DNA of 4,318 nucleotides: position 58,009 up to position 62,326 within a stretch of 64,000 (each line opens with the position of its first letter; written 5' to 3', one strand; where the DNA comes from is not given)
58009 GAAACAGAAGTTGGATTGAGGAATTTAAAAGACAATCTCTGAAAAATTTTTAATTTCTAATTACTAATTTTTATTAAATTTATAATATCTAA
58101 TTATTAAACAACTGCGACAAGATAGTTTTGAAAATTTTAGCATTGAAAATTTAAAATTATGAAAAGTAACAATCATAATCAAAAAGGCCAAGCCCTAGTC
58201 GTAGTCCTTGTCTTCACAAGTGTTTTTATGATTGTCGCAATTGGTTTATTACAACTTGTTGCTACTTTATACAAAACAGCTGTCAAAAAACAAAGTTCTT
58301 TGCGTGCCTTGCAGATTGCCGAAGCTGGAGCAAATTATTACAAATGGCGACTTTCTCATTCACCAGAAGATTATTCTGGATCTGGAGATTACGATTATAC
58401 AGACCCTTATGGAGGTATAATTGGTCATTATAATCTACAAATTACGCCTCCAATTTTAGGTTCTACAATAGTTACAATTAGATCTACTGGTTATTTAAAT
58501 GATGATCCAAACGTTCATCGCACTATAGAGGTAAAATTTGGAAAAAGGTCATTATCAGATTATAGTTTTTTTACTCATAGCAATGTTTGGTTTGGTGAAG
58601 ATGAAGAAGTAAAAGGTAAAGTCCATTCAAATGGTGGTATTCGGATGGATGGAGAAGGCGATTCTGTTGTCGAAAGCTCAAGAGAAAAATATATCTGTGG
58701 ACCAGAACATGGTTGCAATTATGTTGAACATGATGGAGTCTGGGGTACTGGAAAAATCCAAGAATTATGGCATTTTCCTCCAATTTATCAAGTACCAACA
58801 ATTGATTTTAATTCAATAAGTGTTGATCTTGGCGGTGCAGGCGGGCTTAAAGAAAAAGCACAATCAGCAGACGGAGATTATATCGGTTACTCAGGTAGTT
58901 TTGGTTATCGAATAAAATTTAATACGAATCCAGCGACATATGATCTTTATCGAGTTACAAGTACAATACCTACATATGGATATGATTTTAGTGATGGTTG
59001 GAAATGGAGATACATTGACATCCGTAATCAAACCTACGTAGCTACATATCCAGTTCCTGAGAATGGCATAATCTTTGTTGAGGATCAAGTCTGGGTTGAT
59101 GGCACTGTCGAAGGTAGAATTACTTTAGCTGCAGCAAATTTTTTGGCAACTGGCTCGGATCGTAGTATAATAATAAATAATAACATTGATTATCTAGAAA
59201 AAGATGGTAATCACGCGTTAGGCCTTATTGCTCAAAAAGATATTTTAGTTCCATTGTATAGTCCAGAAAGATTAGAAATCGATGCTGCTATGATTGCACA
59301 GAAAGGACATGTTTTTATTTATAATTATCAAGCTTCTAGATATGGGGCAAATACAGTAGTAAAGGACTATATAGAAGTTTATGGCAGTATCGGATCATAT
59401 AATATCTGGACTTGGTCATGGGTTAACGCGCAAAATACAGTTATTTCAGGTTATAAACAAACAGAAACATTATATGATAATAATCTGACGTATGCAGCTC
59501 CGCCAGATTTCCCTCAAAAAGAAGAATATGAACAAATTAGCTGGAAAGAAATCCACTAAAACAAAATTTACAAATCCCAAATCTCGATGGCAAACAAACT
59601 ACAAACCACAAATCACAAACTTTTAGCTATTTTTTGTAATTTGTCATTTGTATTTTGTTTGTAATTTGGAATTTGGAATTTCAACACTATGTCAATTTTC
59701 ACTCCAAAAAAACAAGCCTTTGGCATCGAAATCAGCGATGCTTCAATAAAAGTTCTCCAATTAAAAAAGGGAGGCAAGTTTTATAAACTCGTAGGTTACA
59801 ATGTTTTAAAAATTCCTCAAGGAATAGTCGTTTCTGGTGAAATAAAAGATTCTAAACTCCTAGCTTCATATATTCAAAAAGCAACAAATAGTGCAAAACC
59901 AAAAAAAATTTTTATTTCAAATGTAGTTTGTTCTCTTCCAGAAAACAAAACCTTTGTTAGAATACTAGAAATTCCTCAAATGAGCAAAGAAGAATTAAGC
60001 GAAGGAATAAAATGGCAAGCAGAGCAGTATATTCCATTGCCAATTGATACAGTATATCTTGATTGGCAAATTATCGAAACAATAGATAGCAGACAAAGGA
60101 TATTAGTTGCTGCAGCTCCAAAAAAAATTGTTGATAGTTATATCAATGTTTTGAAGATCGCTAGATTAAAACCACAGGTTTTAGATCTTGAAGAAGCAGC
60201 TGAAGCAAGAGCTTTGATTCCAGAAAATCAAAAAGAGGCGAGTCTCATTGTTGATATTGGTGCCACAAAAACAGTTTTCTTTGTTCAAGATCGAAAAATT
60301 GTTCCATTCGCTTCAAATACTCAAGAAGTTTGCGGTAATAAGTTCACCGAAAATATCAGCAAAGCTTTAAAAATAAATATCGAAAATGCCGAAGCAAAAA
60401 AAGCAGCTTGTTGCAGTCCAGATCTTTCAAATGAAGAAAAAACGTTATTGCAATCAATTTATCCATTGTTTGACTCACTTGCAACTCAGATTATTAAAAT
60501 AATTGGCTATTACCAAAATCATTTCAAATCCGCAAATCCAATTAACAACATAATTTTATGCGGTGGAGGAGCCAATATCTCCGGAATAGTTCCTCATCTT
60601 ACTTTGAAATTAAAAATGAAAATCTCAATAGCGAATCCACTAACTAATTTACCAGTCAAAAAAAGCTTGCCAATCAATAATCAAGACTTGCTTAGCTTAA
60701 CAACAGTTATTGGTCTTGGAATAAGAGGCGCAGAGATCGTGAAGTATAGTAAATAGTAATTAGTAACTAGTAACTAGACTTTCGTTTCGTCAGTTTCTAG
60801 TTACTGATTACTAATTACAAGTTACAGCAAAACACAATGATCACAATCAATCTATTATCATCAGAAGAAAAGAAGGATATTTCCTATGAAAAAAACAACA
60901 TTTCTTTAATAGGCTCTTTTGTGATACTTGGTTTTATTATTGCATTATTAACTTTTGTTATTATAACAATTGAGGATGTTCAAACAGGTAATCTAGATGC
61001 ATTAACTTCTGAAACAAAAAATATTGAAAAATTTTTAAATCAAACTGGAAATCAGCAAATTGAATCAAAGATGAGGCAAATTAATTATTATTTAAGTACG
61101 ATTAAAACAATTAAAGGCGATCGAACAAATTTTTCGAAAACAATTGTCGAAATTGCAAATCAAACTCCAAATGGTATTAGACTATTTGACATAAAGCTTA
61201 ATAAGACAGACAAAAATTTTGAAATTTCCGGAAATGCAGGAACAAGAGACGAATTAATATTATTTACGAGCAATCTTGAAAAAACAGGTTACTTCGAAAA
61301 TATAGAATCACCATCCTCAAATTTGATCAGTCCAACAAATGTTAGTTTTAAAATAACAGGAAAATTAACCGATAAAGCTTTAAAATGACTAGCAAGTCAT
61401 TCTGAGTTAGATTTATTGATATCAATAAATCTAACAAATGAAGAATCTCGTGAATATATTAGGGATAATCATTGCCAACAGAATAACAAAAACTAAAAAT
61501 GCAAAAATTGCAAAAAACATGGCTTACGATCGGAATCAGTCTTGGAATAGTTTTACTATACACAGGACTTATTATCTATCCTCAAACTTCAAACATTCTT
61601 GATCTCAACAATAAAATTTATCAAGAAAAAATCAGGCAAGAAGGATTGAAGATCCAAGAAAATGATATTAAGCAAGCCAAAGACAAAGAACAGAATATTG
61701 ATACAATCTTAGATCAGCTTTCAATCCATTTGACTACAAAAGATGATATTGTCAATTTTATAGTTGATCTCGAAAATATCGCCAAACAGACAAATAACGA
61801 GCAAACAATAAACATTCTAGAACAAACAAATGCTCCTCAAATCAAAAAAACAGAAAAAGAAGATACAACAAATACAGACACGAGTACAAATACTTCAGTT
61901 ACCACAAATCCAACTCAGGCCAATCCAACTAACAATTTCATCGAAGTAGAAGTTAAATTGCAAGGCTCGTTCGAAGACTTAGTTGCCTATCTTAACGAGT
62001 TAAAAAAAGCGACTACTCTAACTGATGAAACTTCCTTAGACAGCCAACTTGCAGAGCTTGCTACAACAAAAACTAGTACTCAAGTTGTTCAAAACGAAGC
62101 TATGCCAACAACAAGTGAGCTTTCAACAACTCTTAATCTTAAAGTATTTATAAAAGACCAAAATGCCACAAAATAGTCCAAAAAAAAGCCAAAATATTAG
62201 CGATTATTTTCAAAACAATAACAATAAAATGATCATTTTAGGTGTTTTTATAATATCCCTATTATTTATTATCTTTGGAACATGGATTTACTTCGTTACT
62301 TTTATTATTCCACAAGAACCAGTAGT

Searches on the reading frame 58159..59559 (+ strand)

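Call 13: search_protein_families(library=pfam, proteins=[window:58159-59559:+], max_evalue=0.001)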
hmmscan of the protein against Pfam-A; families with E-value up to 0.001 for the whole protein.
window:58159-59559:+ (466 aa): 1 family
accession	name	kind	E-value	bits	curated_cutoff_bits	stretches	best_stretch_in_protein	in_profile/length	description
PF14341.11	PilX_N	-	0.00097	19.5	25.5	0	9-57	1-49/51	PilX N-terminal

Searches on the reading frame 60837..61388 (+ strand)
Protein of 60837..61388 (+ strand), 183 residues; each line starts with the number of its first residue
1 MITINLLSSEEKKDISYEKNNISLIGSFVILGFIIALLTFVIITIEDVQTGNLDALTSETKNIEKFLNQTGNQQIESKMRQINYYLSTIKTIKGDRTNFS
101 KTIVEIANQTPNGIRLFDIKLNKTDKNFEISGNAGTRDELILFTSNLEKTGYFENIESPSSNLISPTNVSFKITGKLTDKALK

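Call 13: search_protein_families(library=pfam, proteins=[window:60837-61388:+], max_evalue=0.001)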
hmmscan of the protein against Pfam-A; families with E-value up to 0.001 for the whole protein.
window:60837-61388:+ (183 aa): 1 family
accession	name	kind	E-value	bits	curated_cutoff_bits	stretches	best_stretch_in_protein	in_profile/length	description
PF05137.18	PilN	-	5.8e-07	29.9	22.8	1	105-174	5-75/78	Fimbrial assembly protein (PilN)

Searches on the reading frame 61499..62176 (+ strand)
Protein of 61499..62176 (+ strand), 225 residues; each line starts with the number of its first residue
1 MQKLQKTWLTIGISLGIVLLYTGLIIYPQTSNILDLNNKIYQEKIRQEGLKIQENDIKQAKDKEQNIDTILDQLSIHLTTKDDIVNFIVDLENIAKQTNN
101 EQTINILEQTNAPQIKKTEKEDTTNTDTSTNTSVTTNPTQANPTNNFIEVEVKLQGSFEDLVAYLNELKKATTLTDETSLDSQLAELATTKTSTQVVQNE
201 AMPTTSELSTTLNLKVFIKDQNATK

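Call 13: search_protein_families(library=pfam, proteins=[window:61499-62176:+], max_evalue=0.001)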
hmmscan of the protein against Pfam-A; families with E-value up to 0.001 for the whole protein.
window:61499-62176:+ (225 aa): 0 families

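Call 30: find_encoding_contigs(protein=window:61499-62176:+, flank=10000, max_places=4)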
Protein window:61499-62176:+ (225 aa): 4 contigs read that carry it; 3 places shown.
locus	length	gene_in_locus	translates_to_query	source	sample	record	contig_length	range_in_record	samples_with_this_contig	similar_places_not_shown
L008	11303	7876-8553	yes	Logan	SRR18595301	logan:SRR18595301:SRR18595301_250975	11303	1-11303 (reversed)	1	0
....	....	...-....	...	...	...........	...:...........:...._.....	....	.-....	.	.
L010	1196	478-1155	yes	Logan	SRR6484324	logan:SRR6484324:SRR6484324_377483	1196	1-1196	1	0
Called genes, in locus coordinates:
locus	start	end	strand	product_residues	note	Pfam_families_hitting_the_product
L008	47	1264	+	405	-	PF28597:T2SSF_N, PF00482:T2SSF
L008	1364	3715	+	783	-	PF07963:N_methyl, PF13715:CarbopepD_reg_2 (faint), PF17802:SpaA (faint), PF13385:Laminin_G_3, PF13620:CarboxypepD_reg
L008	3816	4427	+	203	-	-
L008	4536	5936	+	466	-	-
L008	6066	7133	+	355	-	PF11104:PilM_2, PF06723:MreB_Mbl (faint), PF14450:FtsA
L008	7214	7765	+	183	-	PF05137:PilN (weak)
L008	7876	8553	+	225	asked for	-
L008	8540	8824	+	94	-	-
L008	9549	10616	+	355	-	PF23473:LysM3_LYK4_5 (faint), PF01476:LysM, PF05257:CHAP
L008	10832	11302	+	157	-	?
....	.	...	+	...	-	?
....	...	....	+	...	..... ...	-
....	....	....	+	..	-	-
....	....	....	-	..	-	?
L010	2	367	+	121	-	?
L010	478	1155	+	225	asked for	-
